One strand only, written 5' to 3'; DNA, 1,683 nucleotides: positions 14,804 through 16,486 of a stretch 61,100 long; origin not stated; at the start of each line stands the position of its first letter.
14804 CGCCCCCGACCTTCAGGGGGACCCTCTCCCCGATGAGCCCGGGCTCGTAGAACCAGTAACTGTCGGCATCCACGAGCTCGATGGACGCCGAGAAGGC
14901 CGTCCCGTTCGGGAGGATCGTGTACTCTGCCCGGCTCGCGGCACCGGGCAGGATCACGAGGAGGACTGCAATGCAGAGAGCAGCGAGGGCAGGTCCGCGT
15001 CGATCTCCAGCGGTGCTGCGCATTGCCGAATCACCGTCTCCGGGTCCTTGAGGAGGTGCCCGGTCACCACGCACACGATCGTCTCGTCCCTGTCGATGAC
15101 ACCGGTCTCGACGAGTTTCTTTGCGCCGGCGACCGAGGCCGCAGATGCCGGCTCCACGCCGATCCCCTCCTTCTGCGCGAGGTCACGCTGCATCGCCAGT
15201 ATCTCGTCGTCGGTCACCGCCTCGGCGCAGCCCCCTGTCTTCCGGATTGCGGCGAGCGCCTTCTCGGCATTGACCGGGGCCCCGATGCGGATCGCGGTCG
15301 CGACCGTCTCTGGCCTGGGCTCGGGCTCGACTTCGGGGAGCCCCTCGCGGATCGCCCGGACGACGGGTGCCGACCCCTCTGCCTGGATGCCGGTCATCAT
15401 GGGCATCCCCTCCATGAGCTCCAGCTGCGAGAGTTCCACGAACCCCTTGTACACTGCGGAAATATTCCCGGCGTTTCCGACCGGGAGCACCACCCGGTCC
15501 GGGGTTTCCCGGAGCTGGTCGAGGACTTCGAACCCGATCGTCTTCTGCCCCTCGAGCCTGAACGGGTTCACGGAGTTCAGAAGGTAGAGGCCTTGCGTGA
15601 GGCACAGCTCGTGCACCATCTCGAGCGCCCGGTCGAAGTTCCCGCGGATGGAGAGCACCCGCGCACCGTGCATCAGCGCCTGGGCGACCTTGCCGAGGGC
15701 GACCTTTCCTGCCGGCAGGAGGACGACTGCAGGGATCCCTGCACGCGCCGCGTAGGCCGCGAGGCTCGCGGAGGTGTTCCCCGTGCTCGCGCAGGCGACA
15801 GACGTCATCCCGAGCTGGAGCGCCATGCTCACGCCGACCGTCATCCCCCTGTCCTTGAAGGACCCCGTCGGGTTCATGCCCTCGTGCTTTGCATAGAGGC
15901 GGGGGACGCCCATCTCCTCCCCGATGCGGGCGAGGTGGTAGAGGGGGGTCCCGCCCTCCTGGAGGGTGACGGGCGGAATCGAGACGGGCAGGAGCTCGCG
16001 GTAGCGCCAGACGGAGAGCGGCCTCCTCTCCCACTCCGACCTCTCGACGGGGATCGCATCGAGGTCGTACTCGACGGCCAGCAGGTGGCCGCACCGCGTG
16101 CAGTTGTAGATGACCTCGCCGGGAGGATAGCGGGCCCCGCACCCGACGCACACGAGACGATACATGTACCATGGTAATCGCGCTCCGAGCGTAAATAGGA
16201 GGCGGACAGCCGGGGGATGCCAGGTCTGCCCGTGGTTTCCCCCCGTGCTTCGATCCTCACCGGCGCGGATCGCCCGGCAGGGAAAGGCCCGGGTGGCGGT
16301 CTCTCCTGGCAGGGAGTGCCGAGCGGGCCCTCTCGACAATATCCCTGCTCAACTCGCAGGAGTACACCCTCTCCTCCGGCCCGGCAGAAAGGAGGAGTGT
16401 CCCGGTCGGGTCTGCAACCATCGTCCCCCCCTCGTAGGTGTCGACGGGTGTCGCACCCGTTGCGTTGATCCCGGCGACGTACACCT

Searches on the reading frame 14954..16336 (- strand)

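Call 56: search_protein_families(library=pfam, proteins=[window:14954-16336:-], max_evalue=0.00001)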
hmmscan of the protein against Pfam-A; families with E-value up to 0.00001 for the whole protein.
window:14954-16336:- (460 aa): 1 family
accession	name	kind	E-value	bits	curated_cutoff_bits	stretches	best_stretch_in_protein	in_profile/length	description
PF00291.31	PALP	-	5.8e-77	259.4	35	1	123-426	1-295/295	Pyridoxal-phosphate dependent enzyme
